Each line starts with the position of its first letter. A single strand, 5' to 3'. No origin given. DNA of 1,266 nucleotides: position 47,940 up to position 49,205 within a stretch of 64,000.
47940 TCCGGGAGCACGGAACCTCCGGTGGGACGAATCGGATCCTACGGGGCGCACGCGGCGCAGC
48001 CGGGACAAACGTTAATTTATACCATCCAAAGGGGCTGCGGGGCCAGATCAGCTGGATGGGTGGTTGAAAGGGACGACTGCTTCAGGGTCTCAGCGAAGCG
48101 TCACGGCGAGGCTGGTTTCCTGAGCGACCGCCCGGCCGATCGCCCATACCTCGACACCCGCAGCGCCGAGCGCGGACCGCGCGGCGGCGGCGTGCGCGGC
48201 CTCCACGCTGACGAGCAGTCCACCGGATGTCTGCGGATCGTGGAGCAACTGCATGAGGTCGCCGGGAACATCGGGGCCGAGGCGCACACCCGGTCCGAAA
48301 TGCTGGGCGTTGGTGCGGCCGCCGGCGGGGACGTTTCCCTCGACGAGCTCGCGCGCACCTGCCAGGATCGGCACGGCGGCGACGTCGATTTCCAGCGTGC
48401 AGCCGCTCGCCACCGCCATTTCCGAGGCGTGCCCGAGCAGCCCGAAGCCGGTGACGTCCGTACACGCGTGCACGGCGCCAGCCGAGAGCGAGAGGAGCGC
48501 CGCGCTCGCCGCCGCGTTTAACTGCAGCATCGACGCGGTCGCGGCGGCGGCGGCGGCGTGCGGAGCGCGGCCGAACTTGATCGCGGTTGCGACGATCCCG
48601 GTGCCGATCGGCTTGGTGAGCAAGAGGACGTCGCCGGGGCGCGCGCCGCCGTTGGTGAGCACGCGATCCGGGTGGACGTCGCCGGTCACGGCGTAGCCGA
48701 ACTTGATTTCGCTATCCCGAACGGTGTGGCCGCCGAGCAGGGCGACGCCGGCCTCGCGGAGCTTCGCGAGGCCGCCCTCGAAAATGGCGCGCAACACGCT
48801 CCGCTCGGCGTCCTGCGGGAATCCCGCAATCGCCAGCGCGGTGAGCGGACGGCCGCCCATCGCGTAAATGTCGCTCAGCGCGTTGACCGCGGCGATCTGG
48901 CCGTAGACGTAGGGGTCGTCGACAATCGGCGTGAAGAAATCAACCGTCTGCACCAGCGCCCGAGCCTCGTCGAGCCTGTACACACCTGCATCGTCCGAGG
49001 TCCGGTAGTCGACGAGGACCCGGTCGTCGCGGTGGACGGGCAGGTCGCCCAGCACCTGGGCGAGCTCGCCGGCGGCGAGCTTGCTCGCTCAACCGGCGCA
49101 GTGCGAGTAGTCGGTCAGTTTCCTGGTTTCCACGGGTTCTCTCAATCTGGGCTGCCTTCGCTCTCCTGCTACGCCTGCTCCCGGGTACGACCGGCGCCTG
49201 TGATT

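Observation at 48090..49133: selD is itself Sec-encoded; stop-to-stop ORF calling removes its catalytic N-terminus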

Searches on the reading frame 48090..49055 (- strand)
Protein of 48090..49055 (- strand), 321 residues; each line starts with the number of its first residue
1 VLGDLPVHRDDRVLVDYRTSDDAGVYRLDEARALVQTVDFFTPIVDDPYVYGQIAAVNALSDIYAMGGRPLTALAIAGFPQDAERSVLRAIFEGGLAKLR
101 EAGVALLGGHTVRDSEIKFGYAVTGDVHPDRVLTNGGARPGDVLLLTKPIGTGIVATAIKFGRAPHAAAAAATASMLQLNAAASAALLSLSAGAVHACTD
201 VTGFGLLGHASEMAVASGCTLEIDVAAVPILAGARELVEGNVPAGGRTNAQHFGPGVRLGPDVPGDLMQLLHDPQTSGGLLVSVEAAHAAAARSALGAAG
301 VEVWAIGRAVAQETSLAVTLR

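Call 26: find_encoding_contigs(protein=window:48090-49055:-, flank=3000, max_places=6)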
Protein window:48090-49055:- (321 aa): no gene with exactly this product is on record in the collection.
